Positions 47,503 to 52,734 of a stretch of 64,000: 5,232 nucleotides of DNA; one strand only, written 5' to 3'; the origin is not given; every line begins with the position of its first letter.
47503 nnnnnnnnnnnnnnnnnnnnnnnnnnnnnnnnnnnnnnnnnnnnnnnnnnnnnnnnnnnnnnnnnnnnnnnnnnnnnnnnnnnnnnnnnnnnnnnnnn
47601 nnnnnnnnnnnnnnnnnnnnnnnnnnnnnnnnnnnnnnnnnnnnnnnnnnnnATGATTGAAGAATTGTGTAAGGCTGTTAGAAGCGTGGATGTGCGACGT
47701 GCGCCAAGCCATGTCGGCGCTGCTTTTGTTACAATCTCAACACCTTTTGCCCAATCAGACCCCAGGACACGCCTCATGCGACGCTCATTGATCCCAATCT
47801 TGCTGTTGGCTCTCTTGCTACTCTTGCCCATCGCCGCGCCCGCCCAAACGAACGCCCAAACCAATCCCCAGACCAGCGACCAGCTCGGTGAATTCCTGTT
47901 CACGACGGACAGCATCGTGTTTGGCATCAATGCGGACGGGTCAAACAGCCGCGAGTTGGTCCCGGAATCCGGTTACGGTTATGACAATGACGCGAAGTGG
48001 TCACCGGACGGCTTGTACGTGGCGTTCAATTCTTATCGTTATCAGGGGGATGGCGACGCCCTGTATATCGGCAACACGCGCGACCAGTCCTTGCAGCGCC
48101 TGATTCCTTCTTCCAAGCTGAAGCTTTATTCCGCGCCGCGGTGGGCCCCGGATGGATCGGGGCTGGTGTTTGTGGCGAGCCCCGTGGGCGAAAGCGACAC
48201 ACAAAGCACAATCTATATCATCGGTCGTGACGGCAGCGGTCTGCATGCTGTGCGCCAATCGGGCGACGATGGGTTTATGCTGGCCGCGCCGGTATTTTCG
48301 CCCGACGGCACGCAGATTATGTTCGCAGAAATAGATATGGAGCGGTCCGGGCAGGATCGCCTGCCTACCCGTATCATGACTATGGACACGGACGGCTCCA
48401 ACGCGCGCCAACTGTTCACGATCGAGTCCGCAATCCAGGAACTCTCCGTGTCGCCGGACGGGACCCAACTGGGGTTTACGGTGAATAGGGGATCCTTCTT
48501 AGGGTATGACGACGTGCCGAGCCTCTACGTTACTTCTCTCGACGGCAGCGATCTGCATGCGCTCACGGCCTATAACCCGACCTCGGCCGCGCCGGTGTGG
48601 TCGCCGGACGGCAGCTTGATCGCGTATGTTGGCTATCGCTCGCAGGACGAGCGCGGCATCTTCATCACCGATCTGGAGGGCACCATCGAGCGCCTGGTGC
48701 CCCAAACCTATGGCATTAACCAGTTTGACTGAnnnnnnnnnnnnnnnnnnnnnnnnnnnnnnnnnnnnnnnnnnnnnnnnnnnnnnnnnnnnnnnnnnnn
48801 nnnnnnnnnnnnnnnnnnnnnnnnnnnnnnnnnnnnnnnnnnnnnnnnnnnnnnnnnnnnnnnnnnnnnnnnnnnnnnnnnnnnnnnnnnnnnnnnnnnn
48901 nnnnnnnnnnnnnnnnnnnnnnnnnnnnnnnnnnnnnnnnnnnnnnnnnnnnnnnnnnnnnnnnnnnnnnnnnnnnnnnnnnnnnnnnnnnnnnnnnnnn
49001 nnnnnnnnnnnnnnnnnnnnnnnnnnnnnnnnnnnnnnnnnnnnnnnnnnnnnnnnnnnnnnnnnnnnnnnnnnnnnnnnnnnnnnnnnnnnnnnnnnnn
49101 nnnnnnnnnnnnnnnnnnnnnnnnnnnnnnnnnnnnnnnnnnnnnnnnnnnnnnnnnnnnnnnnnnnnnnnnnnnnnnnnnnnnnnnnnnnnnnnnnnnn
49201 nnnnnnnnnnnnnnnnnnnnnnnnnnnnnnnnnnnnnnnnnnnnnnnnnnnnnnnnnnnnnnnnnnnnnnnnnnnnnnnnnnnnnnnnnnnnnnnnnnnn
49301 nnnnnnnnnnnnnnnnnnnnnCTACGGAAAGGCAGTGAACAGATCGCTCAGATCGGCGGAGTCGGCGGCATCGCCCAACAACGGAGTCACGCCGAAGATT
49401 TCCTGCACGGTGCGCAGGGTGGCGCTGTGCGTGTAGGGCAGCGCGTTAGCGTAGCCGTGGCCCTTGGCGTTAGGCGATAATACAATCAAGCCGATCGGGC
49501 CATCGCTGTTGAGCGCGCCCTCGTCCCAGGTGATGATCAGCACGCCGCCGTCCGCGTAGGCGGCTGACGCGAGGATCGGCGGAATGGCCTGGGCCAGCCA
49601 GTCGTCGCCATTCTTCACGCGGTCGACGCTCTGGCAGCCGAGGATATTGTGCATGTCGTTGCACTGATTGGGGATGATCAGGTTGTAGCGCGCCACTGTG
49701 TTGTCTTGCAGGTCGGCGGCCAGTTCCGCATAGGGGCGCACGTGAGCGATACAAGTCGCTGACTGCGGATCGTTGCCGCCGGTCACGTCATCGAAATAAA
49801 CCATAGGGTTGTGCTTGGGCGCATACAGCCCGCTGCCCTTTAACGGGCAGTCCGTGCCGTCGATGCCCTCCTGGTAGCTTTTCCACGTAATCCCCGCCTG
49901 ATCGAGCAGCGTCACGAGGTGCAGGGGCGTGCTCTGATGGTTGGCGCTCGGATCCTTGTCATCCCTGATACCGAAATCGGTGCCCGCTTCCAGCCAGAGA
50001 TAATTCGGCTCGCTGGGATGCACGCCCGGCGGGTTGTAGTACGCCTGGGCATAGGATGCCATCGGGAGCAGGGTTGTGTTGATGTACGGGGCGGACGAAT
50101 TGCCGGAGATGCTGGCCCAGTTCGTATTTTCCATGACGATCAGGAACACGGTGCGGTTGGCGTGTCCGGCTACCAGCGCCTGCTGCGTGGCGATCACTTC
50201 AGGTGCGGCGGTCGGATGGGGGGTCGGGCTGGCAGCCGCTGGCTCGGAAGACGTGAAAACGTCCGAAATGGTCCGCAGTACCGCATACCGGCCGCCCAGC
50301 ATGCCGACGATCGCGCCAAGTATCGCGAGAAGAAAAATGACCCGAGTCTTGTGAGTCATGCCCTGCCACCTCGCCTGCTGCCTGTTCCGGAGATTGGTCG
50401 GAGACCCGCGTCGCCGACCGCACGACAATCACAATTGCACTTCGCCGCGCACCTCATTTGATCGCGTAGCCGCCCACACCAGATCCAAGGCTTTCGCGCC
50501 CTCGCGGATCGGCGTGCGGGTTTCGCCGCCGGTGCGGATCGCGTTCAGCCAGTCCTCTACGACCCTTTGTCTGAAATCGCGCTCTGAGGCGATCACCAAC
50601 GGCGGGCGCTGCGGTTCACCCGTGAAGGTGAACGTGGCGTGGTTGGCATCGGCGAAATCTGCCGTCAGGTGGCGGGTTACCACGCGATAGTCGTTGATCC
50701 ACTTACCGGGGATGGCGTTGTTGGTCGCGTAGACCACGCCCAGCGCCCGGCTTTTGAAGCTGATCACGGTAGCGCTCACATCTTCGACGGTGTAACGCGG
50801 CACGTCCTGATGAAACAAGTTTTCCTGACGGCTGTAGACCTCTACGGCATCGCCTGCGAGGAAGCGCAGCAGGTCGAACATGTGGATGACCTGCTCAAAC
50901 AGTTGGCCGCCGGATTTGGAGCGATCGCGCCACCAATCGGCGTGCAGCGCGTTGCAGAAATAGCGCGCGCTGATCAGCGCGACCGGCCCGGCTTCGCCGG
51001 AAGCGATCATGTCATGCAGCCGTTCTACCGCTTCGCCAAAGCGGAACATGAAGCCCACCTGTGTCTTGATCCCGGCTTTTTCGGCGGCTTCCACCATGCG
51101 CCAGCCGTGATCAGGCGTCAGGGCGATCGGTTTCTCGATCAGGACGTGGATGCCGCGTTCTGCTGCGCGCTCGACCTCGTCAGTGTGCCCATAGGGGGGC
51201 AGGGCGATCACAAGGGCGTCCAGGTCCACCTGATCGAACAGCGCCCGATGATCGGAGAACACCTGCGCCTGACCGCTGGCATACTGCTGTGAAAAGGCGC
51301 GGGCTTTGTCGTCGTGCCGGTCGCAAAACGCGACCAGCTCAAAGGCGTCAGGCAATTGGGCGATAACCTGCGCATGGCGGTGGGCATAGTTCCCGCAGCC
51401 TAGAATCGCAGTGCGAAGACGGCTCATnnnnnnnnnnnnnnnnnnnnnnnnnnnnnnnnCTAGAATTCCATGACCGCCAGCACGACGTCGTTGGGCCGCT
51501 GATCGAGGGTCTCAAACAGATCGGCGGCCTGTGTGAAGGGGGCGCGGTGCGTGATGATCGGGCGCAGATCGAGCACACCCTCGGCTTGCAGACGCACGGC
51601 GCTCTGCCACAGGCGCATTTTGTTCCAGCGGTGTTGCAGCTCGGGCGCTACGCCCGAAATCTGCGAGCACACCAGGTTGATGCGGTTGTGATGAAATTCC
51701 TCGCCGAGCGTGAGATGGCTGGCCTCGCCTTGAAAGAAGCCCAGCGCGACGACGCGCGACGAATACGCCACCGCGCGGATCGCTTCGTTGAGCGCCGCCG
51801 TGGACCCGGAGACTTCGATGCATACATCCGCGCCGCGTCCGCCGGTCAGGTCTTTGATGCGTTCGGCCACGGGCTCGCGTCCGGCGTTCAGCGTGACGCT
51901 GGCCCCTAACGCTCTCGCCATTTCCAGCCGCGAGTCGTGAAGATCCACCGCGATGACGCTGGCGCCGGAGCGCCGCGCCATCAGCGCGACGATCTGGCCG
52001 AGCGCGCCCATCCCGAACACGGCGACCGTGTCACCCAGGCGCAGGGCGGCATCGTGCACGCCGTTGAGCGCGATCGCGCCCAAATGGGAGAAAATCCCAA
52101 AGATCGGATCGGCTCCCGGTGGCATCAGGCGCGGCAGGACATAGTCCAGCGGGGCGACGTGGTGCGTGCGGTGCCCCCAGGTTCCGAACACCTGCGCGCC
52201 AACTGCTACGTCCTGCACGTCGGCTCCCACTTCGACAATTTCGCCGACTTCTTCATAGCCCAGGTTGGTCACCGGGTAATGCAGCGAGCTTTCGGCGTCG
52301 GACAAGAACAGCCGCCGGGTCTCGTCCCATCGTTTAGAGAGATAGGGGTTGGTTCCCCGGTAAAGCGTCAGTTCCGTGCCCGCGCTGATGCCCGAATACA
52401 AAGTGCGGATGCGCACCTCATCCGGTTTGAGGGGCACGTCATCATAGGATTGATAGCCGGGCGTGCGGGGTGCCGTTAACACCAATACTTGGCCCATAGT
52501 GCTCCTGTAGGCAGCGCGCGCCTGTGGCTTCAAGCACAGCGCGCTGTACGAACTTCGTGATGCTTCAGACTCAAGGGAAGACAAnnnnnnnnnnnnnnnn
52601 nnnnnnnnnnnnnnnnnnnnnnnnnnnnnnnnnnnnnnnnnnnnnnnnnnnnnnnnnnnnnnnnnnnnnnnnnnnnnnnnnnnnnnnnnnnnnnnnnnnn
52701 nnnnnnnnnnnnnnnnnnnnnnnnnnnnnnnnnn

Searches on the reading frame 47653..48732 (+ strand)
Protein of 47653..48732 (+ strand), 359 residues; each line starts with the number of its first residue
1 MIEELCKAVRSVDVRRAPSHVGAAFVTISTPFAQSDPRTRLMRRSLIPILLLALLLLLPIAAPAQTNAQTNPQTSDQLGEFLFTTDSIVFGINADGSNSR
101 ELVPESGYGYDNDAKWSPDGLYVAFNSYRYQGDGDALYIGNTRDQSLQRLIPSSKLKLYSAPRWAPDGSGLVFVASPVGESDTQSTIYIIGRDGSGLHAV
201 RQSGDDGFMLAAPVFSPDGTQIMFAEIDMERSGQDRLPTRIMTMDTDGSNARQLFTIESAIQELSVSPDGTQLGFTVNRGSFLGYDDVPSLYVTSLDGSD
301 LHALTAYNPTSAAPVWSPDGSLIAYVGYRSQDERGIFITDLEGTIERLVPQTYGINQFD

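Call 71: search_protein_families(library=pfam, proteins=[window:47653-48732:+])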
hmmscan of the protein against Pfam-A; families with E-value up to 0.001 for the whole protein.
window:47653-48732:+ (359 aa): 3 families
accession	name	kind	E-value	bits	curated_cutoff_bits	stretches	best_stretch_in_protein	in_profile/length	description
PF07676.18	PD40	-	2.1e-20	72.5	20.9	1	310-332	10-31/38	WD40-like Beta Propeller Repeat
PF00930.27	DPPIV_N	-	1.4e-06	27.7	22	0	216-328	1-120/354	Dipeptidyl peptidase IV (DPP IV) N-terminal region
PF14583.12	Pectate_lyase22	-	0.00044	19.5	30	0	292-336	219-266/386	Oligogalacturonate lyase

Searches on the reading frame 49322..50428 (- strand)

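Call 71: search_protein_families(library=pfam, proteins=[window:49322-50428:-])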
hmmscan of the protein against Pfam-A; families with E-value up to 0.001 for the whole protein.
window:49322-50428:- (368 aa): 1 family
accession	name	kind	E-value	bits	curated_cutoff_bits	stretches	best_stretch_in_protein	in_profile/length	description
PF04185.19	Phosphoesterase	-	3.1e-23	83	23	1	135-347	127-355/356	Phosphoesterase family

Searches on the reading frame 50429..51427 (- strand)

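Call 71: search_protein_families(library=pfam, proteins=[window:50429-51427:-])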
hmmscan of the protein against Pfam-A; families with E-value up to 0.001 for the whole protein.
window:50429-51427:- (332 aa): 5 families
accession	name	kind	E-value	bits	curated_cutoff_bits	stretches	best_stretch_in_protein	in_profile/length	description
PF01408.29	GFO_IDH_MocA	-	3.3e-26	92.8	24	1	4-126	1-120/120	Oxidoreductase family, NAD-binding Rossmann fold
PF22725.1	GFO_IDH_MocA_C3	-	4.3e-18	65.9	27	1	135-245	2-112/124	GFO/IDH/MocA C-terminal domain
PF02894.22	GFO_IDH_MocA_C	-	7.3e-14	52.5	22.9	1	139-331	2-217/218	Oxidoreductase family, C-terminal alpha/beta domain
PF03447.22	NAD_binding_3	-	7.8e-05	23.8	24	1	10-121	1-112/116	Homoserine dehydrogenase, NAD binding domain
PF08635.15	ox_reductase_C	-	0.00012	22.2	22.5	1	130-196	2-68/142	Putative oxidoreductase C terminal domain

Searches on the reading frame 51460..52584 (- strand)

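Call 71: search_protein_families(library=pfam, proteins=[window:51460-52584:-])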
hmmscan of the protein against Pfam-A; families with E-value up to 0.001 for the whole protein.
window:51460-52584:- (374 aa): 4 families
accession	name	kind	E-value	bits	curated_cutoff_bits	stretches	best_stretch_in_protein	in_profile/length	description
PF00107.32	ADH_zinc_N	-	4.9e-24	85.2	31.8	1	194-309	1-114/129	Zinc-binding dehydrogenase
PF08240.17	ADH_N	-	1.5e-05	25.6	23.5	1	54-135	2-63/104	Alcohol dehydrogenase GroES-like domain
PF16912.11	Glu_dehyd_C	-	5.4e-05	23.2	34.9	1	185-362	32-203/211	Glucose dehydrogenase C-terminus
PF02826.25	2-Hacid_dh_C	-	0.00067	19.5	25.1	0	184-228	36-80/178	D-isomer specific 2-hydroxyacid dehydrogenase, NAD binding domain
